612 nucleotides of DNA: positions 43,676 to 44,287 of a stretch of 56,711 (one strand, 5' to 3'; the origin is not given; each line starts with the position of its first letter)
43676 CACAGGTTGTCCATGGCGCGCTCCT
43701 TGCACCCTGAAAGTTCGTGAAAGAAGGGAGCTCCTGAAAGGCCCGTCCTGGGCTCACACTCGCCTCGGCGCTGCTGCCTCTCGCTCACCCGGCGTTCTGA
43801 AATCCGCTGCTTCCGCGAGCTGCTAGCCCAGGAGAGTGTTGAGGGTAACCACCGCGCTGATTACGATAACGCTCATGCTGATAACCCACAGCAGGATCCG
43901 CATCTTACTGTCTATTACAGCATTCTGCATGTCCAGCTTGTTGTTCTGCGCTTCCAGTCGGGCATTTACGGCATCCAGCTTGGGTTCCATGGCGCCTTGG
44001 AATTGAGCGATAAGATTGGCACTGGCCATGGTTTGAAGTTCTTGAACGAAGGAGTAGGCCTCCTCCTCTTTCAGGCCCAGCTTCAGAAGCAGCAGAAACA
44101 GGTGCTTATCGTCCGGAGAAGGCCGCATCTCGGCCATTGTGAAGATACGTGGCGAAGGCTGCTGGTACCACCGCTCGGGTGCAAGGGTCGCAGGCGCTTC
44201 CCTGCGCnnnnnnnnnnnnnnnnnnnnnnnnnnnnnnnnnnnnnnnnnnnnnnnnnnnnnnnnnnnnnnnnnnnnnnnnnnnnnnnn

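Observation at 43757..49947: A 5.3-kb islet bracketed by 450-bp direct repeats, each carrying a complete copy of a small gene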

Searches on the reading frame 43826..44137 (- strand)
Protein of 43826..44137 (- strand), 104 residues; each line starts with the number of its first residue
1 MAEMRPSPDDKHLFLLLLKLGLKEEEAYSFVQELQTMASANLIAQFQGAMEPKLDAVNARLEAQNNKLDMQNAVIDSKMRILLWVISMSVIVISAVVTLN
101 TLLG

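Call 8: search_protein_families(library=pfam, proteins=[window:43826-44137:-], max_evalue=0.01)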
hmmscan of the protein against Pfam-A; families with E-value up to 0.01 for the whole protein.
seq(104 aa): 0 families

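Call 12: find_homologous_proteins(query=window:43826-44137:-, max_evalue=0.001)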
Query seq(104 aa) (104 aa): 4 proteins with E <= 0.001 among 4 candidates.
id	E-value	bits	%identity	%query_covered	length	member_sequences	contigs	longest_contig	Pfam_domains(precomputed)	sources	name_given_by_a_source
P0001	2.0e-57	209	100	100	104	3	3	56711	-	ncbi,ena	-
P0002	1.2e-48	181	89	100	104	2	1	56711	-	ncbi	-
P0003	1.2e-34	136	69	100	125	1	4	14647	-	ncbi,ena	-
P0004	1.4e-27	113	72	80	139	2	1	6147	-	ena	-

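Call 13: find_encoding_contigs(protein=P0001, flank=10000, max_places=6)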
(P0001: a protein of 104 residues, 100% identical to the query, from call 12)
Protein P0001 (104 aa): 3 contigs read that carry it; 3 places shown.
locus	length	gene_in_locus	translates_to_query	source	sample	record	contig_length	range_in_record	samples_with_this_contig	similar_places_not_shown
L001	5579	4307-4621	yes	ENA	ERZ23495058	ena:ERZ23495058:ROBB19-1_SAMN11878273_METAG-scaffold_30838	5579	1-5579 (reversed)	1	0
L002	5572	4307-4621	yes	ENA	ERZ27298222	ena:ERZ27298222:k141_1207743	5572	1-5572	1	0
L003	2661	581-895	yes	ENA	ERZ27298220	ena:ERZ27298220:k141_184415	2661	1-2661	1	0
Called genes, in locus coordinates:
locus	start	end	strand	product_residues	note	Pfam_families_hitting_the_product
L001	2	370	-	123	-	?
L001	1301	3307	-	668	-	PF03235:GmrSD_N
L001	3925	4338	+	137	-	-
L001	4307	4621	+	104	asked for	-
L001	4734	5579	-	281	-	?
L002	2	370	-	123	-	?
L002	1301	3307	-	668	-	PF03235:GmrSD_N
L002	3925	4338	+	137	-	-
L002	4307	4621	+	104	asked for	-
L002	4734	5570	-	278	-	?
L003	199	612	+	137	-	-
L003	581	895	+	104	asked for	-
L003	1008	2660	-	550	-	?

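Call 14: find_encoding_contigs(protein=P0003, flank=10000, max_places=6)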
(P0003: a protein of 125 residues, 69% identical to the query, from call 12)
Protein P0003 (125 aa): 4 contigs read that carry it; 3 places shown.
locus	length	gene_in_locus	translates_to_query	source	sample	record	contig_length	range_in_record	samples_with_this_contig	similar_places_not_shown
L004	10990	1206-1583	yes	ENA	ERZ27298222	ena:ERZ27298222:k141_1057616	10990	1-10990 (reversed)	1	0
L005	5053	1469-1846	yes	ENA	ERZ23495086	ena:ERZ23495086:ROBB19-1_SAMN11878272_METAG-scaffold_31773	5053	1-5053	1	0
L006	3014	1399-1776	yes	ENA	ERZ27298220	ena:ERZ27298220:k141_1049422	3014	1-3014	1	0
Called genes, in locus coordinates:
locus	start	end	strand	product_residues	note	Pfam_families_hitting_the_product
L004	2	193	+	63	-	?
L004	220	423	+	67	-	-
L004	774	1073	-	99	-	-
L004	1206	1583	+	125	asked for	-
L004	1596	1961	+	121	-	-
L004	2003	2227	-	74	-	-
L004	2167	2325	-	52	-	-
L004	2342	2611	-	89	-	-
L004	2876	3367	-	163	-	-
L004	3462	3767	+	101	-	-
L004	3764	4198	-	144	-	PF00383:dCMP_cyt_deam_1, PF14437:MafB19-deam, PF14439:Bd3614-deam (weak)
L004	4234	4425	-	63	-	-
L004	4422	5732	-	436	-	PF07646:Kelch_2 (faint), PF13415:Beta-prop_FBX42 (weak), PF13418:Beta-prop_TYW4 (faint), PF24681:Kelch_KLHDC2_KLHL20_DRC7 (weak), PF01344:Kelch_1 (faint), PF13415:Beta-prop_FBX42 (weak), PF24981:Beta-prop_ATRN-LZTR1 (weak)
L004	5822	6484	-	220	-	PF01416:PseudoU_synth_1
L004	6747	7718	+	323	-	-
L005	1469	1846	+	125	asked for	-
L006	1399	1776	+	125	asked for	-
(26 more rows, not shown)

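Call 15: find_encoding_contigs(protein=P0004, flank=10000, max_places=6)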
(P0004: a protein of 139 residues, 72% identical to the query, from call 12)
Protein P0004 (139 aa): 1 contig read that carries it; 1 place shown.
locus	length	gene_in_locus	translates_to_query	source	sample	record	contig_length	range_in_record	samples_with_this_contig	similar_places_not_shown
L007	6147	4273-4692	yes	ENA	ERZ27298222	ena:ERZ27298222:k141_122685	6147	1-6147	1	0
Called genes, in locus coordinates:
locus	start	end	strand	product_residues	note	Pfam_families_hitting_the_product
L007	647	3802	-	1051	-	PF17757:UvrB_inter, PF02559:CarD_TRCF_RID, PF00270:DEAD, PF04851:ResIII (weak), PF00271:Helicase_C, PF22590:Cas3-like_C_2 (faint), PF03461:TRCF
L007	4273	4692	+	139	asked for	-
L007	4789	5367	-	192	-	-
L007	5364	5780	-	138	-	-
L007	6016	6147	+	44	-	?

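Call 19: find_encoding_contigs(protein=P0002, flank=10000, max_places=10)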
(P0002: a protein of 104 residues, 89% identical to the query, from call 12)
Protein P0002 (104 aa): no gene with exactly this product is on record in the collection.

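Call 22: search_protein_families(library=ncbifam, proteins=[window:43826-44137:-], max_evalue=1)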
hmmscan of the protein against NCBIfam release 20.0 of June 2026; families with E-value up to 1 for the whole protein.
seq(104 aa): 1 family
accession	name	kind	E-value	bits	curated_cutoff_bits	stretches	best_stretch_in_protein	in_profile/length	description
NF033516.0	transpos_IS3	equivalog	0.091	12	160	1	19-80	23-83/369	IS3 family transposase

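Call 26: search_protein_families(library=pfam, proteins=[P0001, P0002, P0003, P0004], max_evalue=10)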
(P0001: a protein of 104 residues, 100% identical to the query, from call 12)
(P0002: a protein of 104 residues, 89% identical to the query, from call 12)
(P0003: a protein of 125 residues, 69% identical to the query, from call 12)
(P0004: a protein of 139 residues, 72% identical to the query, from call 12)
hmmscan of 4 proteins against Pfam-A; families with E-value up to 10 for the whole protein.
P0001 (104 aa): 2 families
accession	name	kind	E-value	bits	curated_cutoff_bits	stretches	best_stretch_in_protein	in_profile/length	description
PF15702.11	HPS6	-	0.059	12.6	27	1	3-85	34-110/378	Hermansky-Pudlak syndrome 6 protein N-terminal domain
PF04420.19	CHD5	-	0.078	13.2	29.3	1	53-93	73-113/159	CHD5-like protein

P0002 (104 aa): 0 families

P0003 (125 aa): 0 families

P0004 (139 aa): 1 family
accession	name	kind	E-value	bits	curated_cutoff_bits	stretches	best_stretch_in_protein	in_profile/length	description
PF22216.1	Sas-6_C_CC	-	0.7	10.6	27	1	50-95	8-55/57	Spindle assembly abnormal protein 6 homolog, C-terminal coiled coil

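Call 35: search_protein_representatives(alignment_id=A5)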
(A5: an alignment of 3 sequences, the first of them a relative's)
Query: 3 sequences, 104 profile positions. Proteins with E-value up to 0.001 (for the whole library): 128; up to 1e-10: 29; up to 1e-30: 2. The best 128 are listed.
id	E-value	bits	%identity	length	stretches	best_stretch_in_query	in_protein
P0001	2.9e-60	216.9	-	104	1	1-104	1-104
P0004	1.4e-34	134.4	-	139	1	1-81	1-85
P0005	1.1e-26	109.0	-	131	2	5-79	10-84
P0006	4.2e-23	97.5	-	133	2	1-78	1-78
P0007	5.9e-20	87.4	-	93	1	1-76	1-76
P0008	7.4e-19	83.9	-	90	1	1-75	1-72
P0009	2.2e-17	79.2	-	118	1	5-104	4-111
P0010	2.5e-16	75.8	-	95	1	1-96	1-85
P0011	6.4e-16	74.4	-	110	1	5-88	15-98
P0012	2.0e-14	69.6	-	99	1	6-81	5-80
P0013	2.6e-14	69.2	-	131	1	5-76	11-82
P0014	5.4e-14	68.2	-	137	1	6-93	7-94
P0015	8.4e-14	67.6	-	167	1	8-93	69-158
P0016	1.1e-13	67.2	-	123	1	7-98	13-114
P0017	1.6e-13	66.7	-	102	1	6-98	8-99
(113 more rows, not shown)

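Call 37: search_protein_families(library=pfam, alignment_id=A6, max_evalue=0.01)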
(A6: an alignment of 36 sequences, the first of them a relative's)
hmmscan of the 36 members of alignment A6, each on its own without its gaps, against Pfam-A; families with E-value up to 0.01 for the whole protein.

A. member 1, P0001 (104 aa): 0 families

B. families by the number of members that match (of 36 scanned): 6 families
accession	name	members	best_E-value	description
PF10397.14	ADSL_C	1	0.00029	Adenylosuccinate lyase C-terminus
PF05531.17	NPV_P10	1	0.004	Nucleopolyhedrovirus P10 protein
PF08930.15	DUF1912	1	0.0045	Domain of unknown function (DUF1912)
PF03566.19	Peptidase_A21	1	0.0048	Peptidase family A21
PF01442.23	Apolipoprotein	1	0.0079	Apolipoprotein A1/A4/E domain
PF03904.18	DUF334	1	0.0094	Domain of unknown function (DUF334)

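Call 38: search_solved_structures(query=A6, max_evalue=1)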
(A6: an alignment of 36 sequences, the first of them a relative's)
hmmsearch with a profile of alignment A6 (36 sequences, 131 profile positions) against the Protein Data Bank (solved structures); distinct sequences matched with E-value up to 1: 13.
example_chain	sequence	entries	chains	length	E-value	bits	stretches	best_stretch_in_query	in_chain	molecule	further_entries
6so5_C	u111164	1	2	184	0.1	15.8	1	56-103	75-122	Tail-anchored protein insertion receptor WRB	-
8cr1_C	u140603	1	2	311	0.14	15.3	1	56-102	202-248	Guided entry of tail-anchored proteins factor CAMLG,Guided entry of tail-anchored proteins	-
8cr2_C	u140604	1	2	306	0.14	15.3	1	56-102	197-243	Guided entry of tail-anchored proteins factor CAMLG,Guided entry of tail-anchored proteins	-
6ds9_A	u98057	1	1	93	0.38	13.9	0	46-81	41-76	de novo designed three helix bundle GRa3D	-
6egn_A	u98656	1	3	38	0.44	13.7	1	47-69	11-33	Hg(II)(GRAND CoilSerL16CL19(DLE))3-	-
1cos_A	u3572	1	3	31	0.44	13.7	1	49-69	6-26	COILED SERINE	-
7x5e_A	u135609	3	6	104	0.49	13.5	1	19-65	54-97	Transcription factor MafG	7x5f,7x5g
2m0q_A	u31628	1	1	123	0.57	13.3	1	57-112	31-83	Potassium voltage-gated channel subfamily E member 2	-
6egl_A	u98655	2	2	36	0.6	13.3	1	51-80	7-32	Apo-(GRAND CoilSerL12(DLE)L16C)3 | Apo-(GRAND CoilSerL16CL19(DLE))3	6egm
6q5r_A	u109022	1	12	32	0.67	13.1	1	52-75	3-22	CC-Hex*-LL-KgEb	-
2a3d_A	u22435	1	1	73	0.9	12.7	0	47-79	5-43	PROTEIN (DE NOVO THREE-HELIX BUNDLE)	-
3a5t_A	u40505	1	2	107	0.9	12.7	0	19-64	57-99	Transcription factor MafG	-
2x6p_A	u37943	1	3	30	0.93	12.6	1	49-69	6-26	COIL SER L19C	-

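Call 40: find_encoding_contigs(protein=P0005, flank=6000, max_places=4)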
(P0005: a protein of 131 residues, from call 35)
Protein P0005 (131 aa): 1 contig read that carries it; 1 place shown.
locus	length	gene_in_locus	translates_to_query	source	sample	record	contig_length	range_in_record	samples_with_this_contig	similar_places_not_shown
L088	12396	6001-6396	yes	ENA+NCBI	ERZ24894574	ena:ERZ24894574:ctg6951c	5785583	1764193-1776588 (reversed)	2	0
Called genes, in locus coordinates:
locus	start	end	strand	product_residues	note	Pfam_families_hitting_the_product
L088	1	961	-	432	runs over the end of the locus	PF05977:MFS_3, PF07690:MFS_1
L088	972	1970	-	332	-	PF00579:tRNA-synt_1b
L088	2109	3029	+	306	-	PF00126:HTH_1, PF03466:LysR_substrate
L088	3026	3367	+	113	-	-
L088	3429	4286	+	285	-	PF01557:FAA_hydrolase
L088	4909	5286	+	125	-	PF13384:HTH_23 (faint), PF13565:HTH_32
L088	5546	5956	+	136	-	PF13358:DDE_3 (weak)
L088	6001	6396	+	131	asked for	-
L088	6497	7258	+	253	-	-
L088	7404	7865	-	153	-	PF02823:ATP-synt_DE_N, PF00401:ATP-synt_DE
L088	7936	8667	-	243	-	PF13472:Lipase_GDSL_2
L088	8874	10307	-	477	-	PF02874:ATP-synt_ab_N, PF00006:ATP-synt_ab, PF22919:ATP-synt_VA_C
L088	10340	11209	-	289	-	PF00231:ATP-synt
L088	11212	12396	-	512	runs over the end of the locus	PF02874:ATP-synt_ab_N, PF00006:ATP-synt_ab, PF00306:ATP-synt_ab_C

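Call 41: find_encoding_contigs(protein=P0006, flank=6000, max_places=4)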
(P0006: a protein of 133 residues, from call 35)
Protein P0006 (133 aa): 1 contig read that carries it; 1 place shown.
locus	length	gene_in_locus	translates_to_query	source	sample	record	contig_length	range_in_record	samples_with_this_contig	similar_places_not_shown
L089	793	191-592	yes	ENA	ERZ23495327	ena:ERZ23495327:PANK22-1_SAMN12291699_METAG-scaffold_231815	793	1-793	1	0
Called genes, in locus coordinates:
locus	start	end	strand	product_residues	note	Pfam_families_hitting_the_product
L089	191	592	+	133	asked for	-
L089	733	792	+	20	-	?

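Call 42: find_encoding_contigs(protein=P0009, flank=6000, max_places=4)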
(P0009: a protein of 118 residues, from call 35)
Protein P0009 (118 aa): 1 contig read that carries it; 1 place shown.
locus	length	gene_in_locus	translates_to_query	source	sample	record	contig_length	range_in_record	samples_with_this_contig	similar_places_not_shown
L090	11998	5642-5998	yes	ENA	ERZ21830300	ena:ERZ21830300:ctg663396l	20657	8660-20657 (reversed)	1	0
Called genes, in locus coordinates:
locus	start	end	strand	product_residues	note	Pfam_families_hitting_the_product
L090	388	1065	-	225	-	PF00293:NUDIX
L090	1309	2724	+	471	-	PF01554:MatE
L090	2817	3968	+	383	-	PF01053:Cys_Met_Meta_PP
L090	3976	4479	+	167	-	PF00583:Acetyltransf_1, PF13673:Acetyltransf_10, PF13508:Acetyltransf_7, PF08445:FR47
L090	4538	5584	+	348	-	PF08240:ADH_N, PF00107:ADH_zinc_N, PF13602:ADH_zinc_N_2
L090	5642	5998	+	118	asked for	-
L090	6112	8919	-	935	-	PF00550:PP-binding, PF00501:AMP-binding, PF01553:Acyltransferase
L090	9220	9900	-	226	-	PF00160:Pro_isomerase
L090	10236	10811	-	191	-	PF00160:Pro_isomerase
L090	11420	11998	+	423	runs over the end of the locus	-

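Call 43: find_encoding_contigs(protein=P0008, flank=6000, max_places=4)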
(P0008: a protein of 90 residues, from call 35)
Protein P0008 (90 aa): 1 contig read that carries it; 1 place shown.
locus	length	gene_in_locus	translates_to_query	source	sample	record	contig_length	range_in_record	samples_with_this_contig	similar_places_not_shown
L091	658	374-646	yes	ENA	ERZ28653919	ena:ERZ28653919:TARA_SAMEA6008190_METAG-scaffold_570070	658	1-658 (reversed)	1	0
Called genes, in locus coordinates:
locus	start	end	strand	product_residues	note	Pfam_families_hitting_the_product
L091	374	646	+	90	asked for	-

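Call 46: search_protein_families(library=padloc, proteins=[P0001], max_evalue=0.1)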
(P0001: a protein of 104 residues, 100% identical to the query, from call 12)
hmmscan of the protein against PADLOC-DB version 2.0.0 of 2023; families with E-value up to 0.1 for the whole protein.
P0001 (104 aa): 0 families

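Call 58: search_protein_families(library=phrogs, alignment_id=A6, max_evalue=0.001)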
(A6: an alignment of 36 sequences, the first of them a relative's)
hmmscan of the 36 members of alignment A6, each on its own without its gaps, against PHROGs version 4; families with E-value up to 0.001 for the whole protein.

A. member 1, P0001 (104 aa): 0 families

B. families by the number of members that match (of 36 scanned): 6 families
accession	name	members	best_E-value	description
phrog_12015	-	1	2.2e-05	-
phrog_15851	-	1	2.4e-05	-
phrog_7090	-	1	0.00012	-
phrog_6701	-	1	0.00042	-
phrog_38665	-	1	0.00052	-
phrog_3639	-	1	0.00066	minor tail protein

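Call 63: predict_structure(alignment_id=A6)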
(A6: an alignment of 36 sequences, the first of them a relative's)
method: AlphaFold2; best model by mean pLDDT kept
length: 104 residues; sequences in the alignment: 36
mean_pLDDT: 76.4   pTM: 0.30
mean pLDDT of the five models: 76.4, 75.3, 71.8, 71.1, 67.5
residues with pLDDT >= 90: 15; 70-90: 66; 50-70: 19; < 50: 4
segments of 3 or more residues with pLDDT < 50: 1-4
pLDDT, mean of each block of 10 residues (from residue 1): 52 77 79 78 64 69 80 81 90 92 85
secondary structure, 60 per line:
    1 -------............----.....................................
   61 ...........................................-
elements in order: H8-19 H24-103
